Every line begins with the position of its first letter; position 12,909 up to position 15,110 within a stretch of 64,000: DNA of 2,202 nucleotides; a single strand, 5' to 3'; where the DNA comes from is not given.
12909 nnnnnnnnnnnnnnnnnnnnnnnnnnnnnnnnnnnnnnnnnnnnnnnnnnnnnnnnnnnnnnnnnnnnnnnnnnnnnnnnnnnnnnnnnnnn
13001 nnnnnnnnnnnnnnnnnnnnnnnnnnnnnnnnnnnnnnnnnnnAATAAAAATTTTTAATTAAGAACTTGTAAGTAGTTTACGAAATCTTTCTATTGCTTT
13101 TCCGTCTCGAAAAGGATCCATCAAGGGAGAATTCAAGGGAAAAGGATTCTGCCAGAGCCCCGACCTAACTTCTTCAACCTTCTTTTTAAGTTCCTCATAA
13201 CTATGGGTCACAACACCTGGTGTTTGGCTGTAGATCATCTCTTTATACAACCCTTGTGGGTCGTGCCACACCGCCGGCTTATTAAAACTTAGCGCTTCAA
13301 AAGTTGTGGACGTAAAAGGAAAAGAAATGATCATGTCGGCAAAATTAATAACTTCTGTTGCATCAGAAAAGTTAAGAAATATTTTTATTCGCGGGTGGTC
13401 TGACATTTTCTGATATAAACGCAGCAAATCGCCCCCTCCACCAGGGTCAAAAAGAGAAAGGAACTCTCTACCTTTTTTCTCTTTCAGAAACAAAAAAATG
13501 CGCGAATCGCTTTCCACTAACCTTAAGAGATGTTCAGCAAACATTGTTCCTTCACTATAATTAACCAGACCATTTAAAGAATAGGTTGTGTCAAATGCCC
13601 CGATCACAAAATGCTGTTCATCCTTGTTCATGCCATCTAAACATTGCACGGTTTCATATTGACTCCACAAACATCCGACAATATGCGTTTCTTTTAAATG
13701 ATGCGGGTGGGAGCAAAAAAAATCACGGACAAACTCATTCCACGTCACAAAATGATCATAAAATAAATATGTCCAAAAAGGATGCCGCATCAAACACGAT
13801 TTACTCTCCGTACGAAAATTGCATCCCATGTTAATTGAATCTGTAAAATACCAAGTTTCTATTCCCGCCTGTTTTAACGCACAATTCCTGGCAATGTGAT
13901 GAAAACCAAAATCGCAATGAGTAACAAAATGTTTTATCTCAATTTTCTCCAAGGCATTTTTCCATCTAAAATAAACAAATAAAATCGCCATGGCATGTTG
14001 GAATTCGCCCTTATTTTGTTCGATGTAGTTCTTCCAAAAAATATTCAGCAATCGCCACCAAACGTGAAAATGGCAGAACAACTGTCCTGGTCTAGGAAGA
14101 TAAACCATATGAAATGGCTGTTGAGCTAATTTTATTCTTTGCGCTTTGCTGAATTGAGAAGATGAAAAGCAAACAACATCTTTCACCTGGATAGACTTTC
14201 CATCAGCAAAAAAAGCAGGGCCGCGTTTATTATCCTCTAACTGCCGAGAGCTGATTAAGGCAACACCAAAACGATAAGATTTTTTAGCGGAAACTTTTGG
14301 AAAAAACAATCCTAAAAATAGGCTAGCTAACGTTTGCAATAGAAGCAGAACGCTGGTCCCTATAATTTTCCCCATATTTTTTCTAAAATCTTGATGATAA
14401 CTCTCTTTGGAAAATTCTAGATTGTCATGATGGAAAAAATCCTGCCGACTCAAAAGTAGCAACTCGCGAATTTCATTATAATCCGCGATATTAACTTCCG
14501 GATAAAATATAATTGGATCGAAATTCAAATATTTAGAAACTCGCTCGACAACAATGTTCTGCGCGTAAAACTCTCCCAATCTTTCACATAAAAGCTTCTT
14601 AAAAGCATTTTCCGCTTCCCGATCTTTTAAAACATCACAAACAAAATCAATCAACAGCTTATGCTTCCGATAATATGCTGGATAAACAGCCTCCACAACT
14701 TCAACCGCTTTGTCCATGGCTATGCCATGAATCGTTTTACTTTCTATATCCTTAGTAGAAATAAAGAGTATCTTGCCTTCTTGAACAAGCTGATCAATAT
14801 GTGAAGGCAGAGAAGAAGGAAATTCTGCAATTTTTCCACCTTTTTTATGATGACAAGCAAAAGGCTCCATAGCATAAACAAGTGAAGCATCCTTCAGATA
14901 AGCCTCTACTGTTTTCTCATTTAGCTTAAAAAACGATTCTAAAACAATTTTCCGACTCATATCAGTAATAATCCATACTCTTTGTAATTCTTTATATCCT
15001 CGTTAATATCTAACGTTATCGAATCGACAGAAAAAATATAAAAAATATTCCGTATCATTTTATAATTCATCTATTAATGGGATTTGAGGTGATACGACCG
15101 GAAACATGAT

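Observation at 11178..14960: Two large uncharacterised transferase-like proteins, one with a literal PFTS motif; candidate NulO transferases or polymerases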

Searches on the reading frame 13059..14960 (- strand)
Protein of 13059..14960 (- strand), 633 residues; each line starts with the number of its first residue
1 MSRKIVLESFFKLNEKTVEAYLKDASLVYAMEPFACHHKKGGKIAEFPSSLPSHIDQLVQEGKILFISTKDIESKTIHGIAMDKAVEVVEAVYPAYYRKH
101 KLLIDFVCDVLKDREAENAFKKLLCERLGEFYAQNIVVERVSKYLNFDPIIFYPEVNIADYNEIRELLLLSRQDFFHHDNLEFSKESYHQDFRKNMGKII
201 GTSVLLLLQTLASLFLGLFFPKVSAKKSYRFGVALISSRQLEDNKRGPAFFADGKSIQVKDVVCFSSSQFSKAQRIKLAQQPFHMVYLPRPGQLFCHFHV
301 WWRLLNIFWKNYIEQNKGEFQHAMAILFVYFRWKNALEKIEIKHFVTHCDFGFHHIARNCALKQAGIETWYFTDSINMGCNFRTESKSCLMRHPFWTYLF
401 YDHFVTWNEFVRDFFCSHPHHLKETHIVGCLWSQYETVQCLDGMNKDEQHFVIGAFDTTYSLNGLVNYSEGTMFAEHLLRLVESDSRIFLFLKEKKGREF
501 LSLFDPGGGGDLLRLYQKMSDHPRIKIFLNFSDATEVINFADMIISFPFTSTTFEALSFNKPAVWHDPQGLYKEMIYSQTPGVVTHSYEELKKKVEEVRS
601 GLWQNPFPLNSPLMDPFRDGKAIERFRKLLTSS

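Call 3: search_protein_families(library=pfam, proteins=[window:13059-14960:-], max_evalue=1)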
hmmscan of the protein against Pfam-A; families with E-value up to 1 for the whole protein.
window:13059-14960:- (633 aa): 2 families
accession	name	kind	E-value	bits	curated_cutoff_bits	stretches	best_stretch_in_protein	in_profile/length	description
PF18121.7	TFA2_Winged_2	-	0.13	12.4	26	1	52-77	31-57/60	TFA2 Winged helix domain 2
PF00534.26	Glycos_transf_1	-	0.16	11.9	26.4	1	548-598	104-155/172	Glycosyl transferases group 1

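Call 4: search_protein_families(library=ncbifam, proteins=[window:13059-14960:-], max_evalue=1)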
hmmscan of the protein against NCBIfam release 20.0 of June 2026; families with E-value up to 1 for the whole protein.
window:13059-14960:- (633 aa): 1 family
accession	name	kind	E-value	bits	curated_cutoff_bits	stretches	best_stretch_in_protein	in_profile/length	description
TIGR04417.1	PFTS_polysacc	subfamily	1.4e-34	120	100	1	309-596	226-522/522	polysaccharide biosynthesis PFTS motif protein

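Call 5: find_homologous_proteins(query=window:13059-14960:-)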
Query window:13059-14960:- (633 aa): 121 proteins with E <= 0.001 among 7243 candidates; the best 120 are listed.
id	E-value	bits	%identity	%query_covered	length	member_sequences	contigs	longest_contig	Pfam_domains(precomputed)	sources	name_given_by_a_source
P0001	0.0e+0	1481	100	100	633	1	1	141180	PF27878.1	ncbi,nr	ncbi:MAG: polysaccharide biosynthesis PFTS motif protein [Candidatus Omnitrophica bacterium]|nr:poly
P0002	1.3e-186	640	49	97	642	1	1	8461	PF27878.1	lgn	-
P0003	6.1e-184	631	45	99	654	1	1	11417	PF27878.1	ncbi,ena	-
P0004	2.2e-182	626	44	100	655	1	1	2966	PF27878.1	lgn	-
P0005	2.7e-181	623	46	97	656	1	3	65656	PF27878.1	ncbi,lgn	-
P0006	3.3e-181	622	45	100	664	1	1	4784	PF27878.1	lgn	-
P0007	3.8e-181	622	45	99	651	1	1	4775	PF27878.1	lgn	-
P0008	7.7e-179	614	45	99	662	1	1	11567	PF27878.1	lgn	-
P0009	9.6e-179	614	46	99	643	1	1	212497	PF27878.1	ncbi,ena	-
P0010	4.2e-178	612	46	97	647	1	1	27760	PF27878.1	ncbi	-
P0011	4.4e-178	612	45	99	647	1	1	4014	PF27878.1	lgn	-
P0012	1.2e-177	611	44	99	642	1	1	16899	PF27878.1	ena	-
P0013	2.3e-177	610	46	94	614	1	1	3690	PF27878.1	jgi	jgi:polysaccharide biosynthesis PFTS motif protein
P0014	6.0e-177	608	45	99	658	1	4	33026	PF27878.1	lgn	-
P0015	1.2e-175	604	45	99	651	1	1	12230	PF27878.1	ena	-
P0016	2.4e-175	603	45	99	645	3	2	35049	PF27878.1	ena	-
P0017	5.2e-175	602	45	99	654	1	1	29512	PF27878.1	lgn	-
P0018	5.2e-175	602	44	99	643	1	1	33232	PF27878.1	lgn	-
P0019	5.7e-175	602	45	99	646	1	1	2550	PF27878.1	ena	-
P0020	8.0e-175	601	44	99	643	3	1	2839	PF27878.1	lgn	-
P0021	8.5e-175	601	45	99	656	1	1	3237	PF27878.1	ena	-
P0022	5.3e-174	599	44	99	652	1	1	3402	PF27878.1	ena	-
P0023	5.7e-174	598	45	99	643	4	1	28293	PF27878.1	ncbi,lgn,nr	ncbi:MAG: polysaccharide biosynthesis PFTS motif protein [Desulfobacteraceae bacterium]|nr:polysacch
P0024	5.9e-174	598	44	97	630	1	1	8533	PF27878.1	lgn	-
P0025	8.9e-174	598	46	99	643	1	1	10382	PF27878.1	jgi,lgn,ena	-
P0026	1.0e-173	598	46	99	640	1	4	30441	PF27878.1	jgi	jgi:polysaccharide biosynthesis PFTS motif protein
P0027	1.3e-173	597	44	99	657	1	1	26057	PF27878.1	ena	-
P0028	1.9e-173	597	44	97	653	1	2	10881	PF27878.1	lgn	-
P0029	2.2e-173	596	45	99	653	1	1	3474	PF27878.1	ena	-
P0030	2.6e-173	596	45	97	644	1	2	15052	PF27878.1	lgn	-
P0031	7.9e-173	595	44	99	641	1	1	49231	PF27878.1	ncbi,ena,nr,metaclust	ncbi:MAG: hypothetical protein A2Y66_03275 [Nitrospirae bacterium RBG_13_41_22]|nr:MAG: hypothetical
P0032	1.4e-172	594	43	100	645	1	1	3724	PF27878.1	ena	-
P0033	2.4e-172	593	45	100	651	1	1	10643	PF27878.1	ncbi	-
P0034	4.5e-172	592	45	99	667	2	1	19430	PF27878.1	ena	-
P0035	7.2e-172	591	46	97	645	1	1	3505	PF27878.1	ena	-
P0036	1.0e-171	591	45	99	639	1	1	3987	PF27878.1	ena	-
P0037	2.8e-171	590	45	99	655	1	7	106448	PF27878.1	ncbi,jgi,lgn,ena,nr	ncbi:MAG: polysaccharide biosynthesis PFTS motif protein [Chloroflexi bacterium]|jgi:polysaccharide 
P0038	3.1e-171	589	45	99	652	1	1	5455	PF27878.1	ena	-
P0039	3.1e-171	589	44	100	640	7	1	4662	PF27878.1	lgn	-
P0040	8.3e-171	588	46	97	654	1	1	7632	PF27878.1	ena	-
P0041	1.3e-170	587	44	100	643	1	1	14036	PF27878.1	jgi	-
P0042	1.6e-170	587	44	99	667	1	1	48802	PF27878.1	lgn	-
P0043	2.9e-170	586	44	99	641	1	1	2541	PF27878.1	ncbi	-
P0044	5.8e-170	585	46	99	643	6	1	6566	PF27878.1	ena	-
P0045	1.5e-169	584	44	97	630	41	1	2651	PF27878.1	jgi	-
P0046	1.7e-169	584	44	99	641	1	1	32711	PF27878.1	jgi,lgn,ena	-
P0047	2.5e-169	583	44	99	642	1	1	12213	PF27878.1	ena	-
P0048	5.5e-169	582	44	100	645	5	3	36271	PF27878.1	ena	-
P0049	4.3e-168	579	44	99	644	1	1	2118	PF27878.1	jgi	jgi:polysaccharide biosynthesis PFTS motif protein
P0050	5.2e-168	579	43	99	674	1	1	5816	PF27878.1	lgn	-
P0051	5.6e-168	579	44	99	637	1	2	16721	PF27878.1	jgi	-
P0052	5.8e-168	579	43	99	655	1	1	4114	PF27878.1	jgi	jgi:polysaccharide biosynthesis PFTS motif protein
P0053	1.2e-167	578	44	99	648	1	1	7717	PF27878.1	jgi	jgi:hypothetical protein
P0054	1.6e-166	574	43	99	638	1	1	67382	PF27878.1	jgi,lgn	jgi:polysaccharide biosynthesis PFTS motif protein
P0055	4.7e-166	572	43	100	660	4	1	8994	PF27878.1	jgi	jgi:polysaccharide biosynthesis PFTS motif protein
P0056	1.4e-165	571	43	100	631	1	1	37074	PF27878.1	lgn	-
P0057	2.2e-164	567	43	97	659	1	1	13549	PF27878.1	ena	-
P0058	3.2e-164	566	42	100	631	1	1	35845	PF27878.1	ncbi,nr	ncbi:MAG: polysaccharide biosynthesis PFTS motif protein [Candidatus Brocadiaceae bacterium]|nr:poly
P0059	3.5e-164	566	43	99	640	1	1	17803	PF27878.1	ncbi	-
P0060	1.8e-163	564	45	97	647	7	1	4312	PF27878.1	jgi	-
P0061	2.1e-163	563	43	99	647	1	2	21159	PF27878.1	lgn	-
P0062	3.5e-163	563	44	100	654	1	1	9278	PF27878.1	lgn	-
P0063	6.1e-163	562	43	100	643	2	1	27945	PF27878.1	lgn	-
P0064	8.9e-163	561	44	96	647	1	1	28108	PF27878.1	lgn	-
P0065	9.0e-160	552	43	99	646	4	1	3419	PF27878.1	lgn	-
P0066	3.8e-158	546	40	100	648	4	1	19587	PF27878.1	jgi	-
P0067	1.1e-157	545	43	99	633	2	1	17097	PF27878.1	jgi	-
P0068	1.1e-157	545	43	99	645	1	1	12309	PF27878.1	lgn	-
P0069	2.6e-157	543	43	96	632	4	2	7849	PF27878.1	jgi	jgi:glycosyltransferase involved in cell wall biosynthesis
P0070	2.9e-157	543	42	99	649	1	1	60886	PF27878.1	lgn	-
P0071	2.0e-155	537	43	96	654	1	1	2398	PF27878.1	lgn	-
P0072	3.9e-155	536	40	99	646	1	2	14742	PF27878.1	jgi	jgi:hypothetical protein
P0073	4.0e-155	536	40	100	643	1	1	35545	PF27878.1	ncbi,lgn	-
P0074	1.7e-154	534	42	99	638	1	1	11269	PF27878.1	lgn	-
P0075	9.2e-154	532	41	100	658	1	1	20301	PF27878.1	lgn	-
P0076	1.0e-153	531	41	99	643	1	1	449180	PF27878.1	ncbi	ncbi:MAG: polysaccharide biosynthesis PFTS motif protein [Desulfotalea sp.]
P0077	2.1e-152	527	44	95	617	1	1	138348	PF27878.1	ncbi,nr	ncbi:MAG: polysaccharide biosynthesis PFTS motif protein [Thermodesulfovibrionia bacterium]|nr:polys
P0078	2.2e-152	527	41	100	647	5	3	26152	PF27878.1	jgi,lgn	-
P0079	2.4e-152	527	41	99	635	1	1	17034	PF27878.1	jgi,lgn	-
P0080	5.3e-152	526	42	96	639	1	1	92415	PF27878.1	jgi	-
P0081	6.1e-152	526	43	100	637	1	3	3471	PF27878.1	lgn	-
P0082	4.5e-150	519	41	99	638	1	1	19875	PF27878.1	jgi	-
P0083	3.4e-149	517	40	99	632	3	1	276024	PF27878.1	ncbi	ncbi:MAG: polysaccharide biosynthesis PFTS motif protein [Elusimicrobiota bacterium]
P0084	2.7e-147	510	39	99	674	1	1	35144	PF27878.1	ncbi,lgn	-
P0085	2.3e-145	504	41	100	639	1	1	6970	PF27878.1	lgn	-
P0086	3.4e-145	503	39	99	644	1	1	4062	PF27878.1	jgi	jgi:polysaccharide biosynthesis PFTS motif protein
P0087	1.9e-144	501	41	99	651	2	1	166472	PF27878.1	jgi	-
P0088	7.7e-142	492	41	99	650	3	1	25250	PF27878.1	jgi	-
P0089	9.1e-141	489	40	99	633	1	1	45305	PF27878.1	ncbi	-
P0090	1.3e-140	488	38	100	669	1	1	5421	PF27878.1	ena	-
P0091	1.3e-140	488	39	99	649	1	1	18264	PF27878.1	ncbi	-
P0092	2.4e-140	487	43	87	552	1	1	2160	PF27878.1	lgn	-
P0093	5.1e-140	486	44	78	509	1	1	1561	PF27878.1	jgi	-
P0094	3.5e-137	477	39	100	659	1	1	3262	PF27878.1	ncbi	-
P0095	6.8e-133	463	39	99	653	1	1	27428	PF27878.1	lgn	-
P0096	1.5e-132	462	39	99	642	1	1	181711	PF27878.1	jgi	-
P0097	2.6e-132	461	37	100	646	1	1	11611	PF27878.1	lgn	-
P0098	5.4e-132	460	39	96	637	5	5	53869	PF27878.1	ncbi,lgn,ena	-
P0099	1.2e-129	452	37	100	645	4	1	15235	PF27878.1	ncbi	-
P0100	5.1e-128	447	47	66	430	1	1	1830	PF27878.1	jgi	jgi:polysaccharide biosynthesis PFTS motif protein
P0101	2.1e-127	445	37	99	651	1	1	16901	PF27878.1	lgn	-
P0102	2.4e-126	441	37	97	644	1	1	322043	PF27878.1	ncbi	-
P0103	7.6e-126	439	40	83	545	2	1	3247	PF27878.1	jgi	-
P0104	8.2e-126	439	46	69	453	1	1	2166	PF27878.1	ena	-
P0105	9.8e-126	439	41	81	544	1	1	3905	PF27878.1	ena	-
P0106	2.1e-125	438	35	100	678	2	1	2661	PF27878.1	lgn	-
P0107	2.7e-122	428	41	78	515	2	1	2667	PF27878.1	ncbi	ncbi:MAG: hypothetical protein DRI70_09035, partial [Bacteroidetes bacterium]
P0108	8.2e-120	419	45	68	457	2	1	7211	PF27878.1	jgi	jgi:polysaccharide biosynthesis PFTS motif protein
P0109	2.3e-119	418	48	60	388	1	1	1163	PF27878.1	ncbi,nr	ncbi:MAG: polysaccharide biosynthesis PFTS motif protein, partial [Bacteroidales bacterium]|nr:polys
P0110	7.3e-119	416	47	64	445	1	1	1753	PF27878.1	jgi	jgi:polysaccharide biosynthesis PFTS motif protein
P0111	2.3e-118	415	36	94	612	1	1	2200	PF27878.1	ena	-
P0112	3.8e-118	414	37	95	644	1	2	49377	PF27878.1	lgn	-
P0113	7.3e-114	400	33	99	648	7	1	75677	PF27878.1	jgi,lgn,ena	-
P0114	2.1e-112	395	40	78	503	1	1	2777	PF27878.1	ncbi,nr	ncbi:MAG: polysaccharide biosynthesis PFTS motif protein, partial [Phycisphaerae bacterium]|nr:polys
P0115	4.0e-111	391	49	55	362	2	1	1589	PF27878.1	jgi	jgi:polysaccharide biosynthesis PFTS motif protein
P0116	4.1e-111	391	35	100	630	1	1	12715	PF27878.1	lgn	-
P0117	3.5e-107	378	42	70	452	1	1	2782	PF27878.1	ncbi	ncbi:MAG: polysaccharide biosynthesis PFTS motif protein, partial [Thermodesulfobacteriota bacterium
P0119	9.8e-88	314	34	76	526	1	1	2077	PF27878.1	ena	-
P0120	5.6e-44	169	26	87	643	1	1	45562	PF27878.1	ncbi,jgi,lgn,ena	-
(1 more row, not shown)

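Call 20: search_solved_structures(query=A1, max_evalue=10)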
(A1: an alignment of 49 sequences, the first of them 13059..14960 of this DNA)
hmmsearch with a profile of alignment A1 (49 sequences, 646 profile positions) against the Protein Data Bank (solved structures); distinct sequences matched with E-value up to 10: 0.

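Call 23: find_related_loci(query=A1, collection=genome_contigs, flank=10000)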
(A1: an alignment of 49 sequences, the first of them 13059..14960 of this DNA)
Query A1 (633 aa) in genome_contigs; peptide patterns used: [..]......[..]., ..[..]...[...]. (x = any residue, [..] = any of these).
175 stretches matched a pattern; 25 encode a relative of the query (tblastn E <= 1e-3); 25 distinct loci.
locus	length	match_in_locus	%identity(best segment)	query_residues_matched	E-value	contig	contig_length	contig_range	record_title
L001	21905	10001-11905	44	5-633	4e-177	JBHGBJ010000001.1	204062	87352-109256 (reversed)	MAG: Thermodesulfobacteriota bacterium isolate SBS.BIN.12 SBSBIN12_contig_1, whole genome shotgun sequence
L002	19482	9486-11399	45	4-632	3e-177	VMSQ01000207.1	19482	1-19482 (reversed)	MAG: Desulfobacteraceae bacterium isolate S3_36 k141_51247, whole genome shotgun sequence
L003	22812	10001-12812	45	3-631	2e-176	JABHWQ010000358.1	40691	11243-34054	MAG: Chloroflexi bacterium isolate SI047_bin16 k141_79396, whole genome shotgun sequence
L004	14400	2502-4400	42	1-633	1e-167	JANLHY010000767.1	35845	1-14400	MAG: Candidatus Brocadiaceae bacterium isolate S40-1 k99_350527, whole genome shotgun sequence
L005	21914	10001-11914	41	4-630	3e-159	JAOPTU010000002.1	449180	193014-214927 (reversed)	MAG: Desulfotalea sp. isolate tPB_Delt2 H3element_contig_68, whole genome shotgun sequence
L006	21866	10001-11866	40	5-631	4e-157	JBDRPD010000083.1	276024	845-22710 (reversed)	MAG: Elusimicrobiota bacterium isolate MEGAHIT-group-2.10 k141_1011480, whole genome shotgun sequence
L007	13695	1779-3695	39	5-631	5e-150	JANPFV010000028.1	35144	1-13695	MAG: Candidatus Omnitrophota bacterium isolate VAR_69_metabat_93 VAR_69_k141_4585363, whole genome shotgun sequence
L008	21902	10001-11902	41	1-631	2e-147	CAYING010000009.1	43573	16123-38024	MAG TPA_asm: uncultured Planctomycetales bacterium isolate ERP119705_co25_670 genome assembly, contig: NODE_318_length_4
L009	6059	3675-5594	37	3-631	4e-139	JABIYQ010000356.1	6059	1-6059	MAG: Desulfobacula sp. isolate SI073_bin145 k141_1058005, whole genome shotgun sequence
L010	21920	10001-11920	38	5-632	3e-133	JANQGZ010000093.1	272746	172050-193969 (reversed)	MAG: SAR324 cluster bacterium isolate PL23b_bin.72 k99_1860365, whole genome shotgun sequence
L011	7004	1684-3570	37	22-630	5e-129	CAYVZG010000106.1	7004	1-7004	MAG TPA_asm: uncultured Desulfobacula sp. isolate binchicken_co141_614 genome assembly, contig: NODE_38241_length_7004_c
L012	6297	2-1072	51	285-633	8e-121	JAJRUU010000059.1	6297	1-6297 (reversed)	MAG: bacterium isolate Dive96_bin10.231 k141_628314, whole genome shotgun sequence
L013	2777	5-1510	40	140-633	1e-120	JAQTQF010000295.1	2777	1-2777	MAG: Phycisphaerae bacterium isolate STB_133 NODE_155554_length_2777_cov_2.233585_Sandtown_B, whole genome shotgun seque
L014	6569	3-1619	39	98-632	8e-111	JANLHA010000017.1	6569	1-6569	MAG: Candidatus Omnitrophota bacterium isolate P6-5 k99_3790, whole genome shotgun sequence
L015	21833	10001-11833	34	28-633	6e-111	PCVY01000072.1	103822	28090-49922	MAG: Candidatus Omnitrophica bacterium CG11_big_fil_rev_8_21_14_0_20_45_26 CG11_8_21_14_0.20_scaffold_388_c, whole genom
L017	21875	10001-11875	40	3-631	3e-156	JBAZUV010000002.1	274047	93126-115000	MAG: Elusimicrobiota bacterium isolate SO_2017_GW1_237 NODE_320_length_274047_cov_6.709576_OW334_2017, whole genome shot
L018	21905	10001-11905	38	5-630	9e-142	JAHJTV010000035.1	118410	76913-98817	MAG: bacterium isolate OS_PC_MetaG.mb.69 OS_PC_MetaG.mb.69_k141_231686, whole genome shotgun sequence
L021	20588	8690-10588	26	2-633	8e-60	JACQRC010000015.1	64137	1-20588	MAG: Candidatus Omnitrophota bacterium isolate NC_groundwater_1349_Ag_S-0.2um_65_43 S_p2_S4_coassembly_k141_441868, whol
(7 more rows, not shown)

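Call 31: predict_structure(alignment_id=A1)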
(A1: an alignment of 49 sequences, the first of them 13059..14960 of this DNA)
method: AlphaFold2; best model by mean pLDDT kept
length: 633 residues; sequences in the alignment: 49
mean_pLDDT: 89.5   pTM: 0.91
mean pLDDT of the five models: 89.5, 88.9, 88.2, 87.8, 87.2
residues with pLDDT >= 90: 420; 70-90: 169; 50-70: 44; < 50: 0
segments of 3 or more residues with pLDDT < 50: none
pLDDT, mean of each block of 10 residues (from residue 1): 84 83 91 83 65 90 93 91 97 97 97 96 96 96 86 91 96 93 90 90 94 88 85 83 62 86 87 84 88 91 94 72 96 95 93 93 97 87 82 92 95 91 90 65 68 95 88 98 96 90 84 96 93 87 95 92 97 93 97 97 94 92 92 91
secondary structure, 60 per line:
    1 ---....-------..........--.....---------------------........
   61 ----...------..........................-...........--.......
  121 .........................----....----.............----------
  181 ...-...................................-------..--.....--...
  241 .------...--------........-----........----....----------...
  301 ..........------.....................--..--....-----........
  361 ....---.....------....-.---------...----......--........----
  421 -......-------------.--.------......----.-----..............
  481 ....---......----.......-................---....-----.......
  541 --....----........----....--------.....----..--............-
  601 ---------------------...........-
elements in order: E4-7 H15-24 E27-31 H53-60 E65-67 H74-99 H101-111 H114-145 E150-153 H158-170 E181-183 H185-219 E231-235 H238-241 E262-266 H272-279 E284-287 H298-310 H317-337 E344-347 H353-364 E368-372 H379-382 E401-406 H409-416 E422-427 E451-456 H468-484 E488-493 H498-504 H506-521 E525-528 H534-540 E543-546 H551-558 E563-566 H576-579 H588-599 H622-632

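Call 37: fold_search(model_id=the predicted structure, library=pdb)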
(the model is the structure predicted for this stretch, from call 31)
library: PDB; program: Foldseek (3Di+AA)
matches with E <= 10: 996; with E <= 0.001: 146
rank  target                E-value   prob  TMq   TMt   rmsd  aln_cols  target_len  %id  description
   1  5enz_B                8.1e-09  1.00  0.36  0.55   7.5       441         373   10  S. aureus MnaA-UDP co-structure (released 2016-04-27)
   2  3beo_A                1.2e-08  1.00  0.37  0.56   8.5       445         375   10  A Structural Basis for the allosteric regulation of non-hydrolyzing UDP-GlcNAc 2-epimerases (released 2008-02-19)
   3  4fkz_A                2.0e-08  1.00  0.37  0.55   8.1       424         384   12  Crystal structure of Bacillus subtilis UDP-GlcNAc 2-epimerase in complex with UDP-GlcNAc and UDP (released 2013-05-08)
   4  4fkz_B                2.0e-08  1.00  0.35  0.52   8.6       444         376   12  Crystal structure of Bacillus subtilis UDP-GlcNAc 2-epimerase in complex with UDP-GlcNAc and UDP (released 2013-05-08)
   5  7vz6_E                2.5e-08  1.00  0.37  0.56   7.6       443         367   11  The crystal structure of Non-hydrolyzing UDPGlcNAc 2-epimerase in complex with UDP-glucose (released 2022-11-16)
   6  5enz_A                2.6e-08  1.00  0.36  0.56   7.4       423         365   10  S. aureus MnaA-UDP co-structure (released 2016-04-27)
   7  7vza_A                3.5e-08  1.00  0.36  0.56   7.5       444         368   11  The crystal structure of Non-hydrolyzing UDPGlcNAc 2-epimerase in complex with UDP (released 2022-11-16)
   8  3ot5_D                4.6e-08  1.00  0.38  0.60   7.0       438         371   11  2.2 Angstrom Resolution Crystal Structure of putative UDP-N-acetylglucosamine 2-epimerase from Listeria monocytogenes (released 2010-09-22)
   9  7vz6_B                5.1e-08  1.00  0.36  0.57   7.4       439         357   11  The crystal structure of Non-hydrolyzing UDPGlcNAc 2-epimerase in complex with UDP-glucose (released 2022-11-16)
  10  3ot5_C                5.4e-08  1.00  0.38  0.58   7.0       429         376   11  2.2 Angstrom Resolution Crystal Structure of putative UDP-N-acetylglucosamine 2-epimerase from Listeria monocytogenes (released 2010-09-22)
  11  7mi0                  5.4e-08  1.00  0.35  0.52   8.7       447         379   11  Crystal Structure of Glycosyltransferase from Rickettsia africae ESF-5 (released 2021-04-28)
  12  3oka_A                6.0e-08  1.00  0.33  0.50   8.6       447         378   12  Crystal structure of Corynebacterium glutamicum PimB' in complex with GDP-Man (triclinic crystal form) (released 2010-09-15)
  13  1v4v_A                6.3e-08  1.00  0.38  0.59   7.2       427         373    9  Crystal Structure Of UDP-N-Acetylglucosamine 2-Epimerase From Thermus Thermophilus HB8 (released 2003-12-02)
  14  7vza_D                8.2e-08  1.00  0.36  0.56   7.4       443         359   10  The crystal structure of Non-hydrolyzing UDPGlcNAc 2-epimerase in complex with UDP (released 2022-11-16)
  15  7vz6_A                8.2e-08  1.00  0.37  0.56   7.7       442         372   12  The crystal structure of Non-hydrolyzing UDPGlcNAc 2-epimerase in complex with UDP-glucose (released 2022-11-16)
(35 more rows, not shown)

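Call 49: search_protein_families(library=pfam, max_evalue=0.0001, proteins=[L001:4932-5984:+])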
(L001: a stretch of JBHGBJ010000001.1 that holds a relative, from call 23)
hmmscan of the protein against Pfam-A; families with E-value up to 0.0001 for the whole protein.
L001:4932-5984:+ (351 aa): 2 families
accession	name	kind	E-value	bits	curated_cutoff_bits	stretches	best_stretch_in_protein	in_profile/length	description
PF03102.20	NeuB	-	2.3e-88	296.2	22.1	1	39-279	1-241/241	NeuB family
PF08666.17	SAF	-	4.5e-15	56.4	21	1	293-350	1-62/63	SAF domain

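Call 50: search_protein_families(library=pfam, max_evalue=0.0001, proteins=[L018:5070-5978:+])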
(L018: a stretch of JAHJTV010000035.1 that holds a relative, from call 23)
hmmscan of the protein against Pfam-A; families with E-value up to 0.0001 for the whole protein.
L018:5070-5978:+ (303 aa): 1 family
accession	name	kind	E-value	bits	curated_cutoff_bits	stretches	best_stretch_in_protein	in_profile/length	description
PF00248.27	Aldo_ket_red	-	3.1e-34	118.8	24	1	8-284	1-289/291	Aldo/keto reductase family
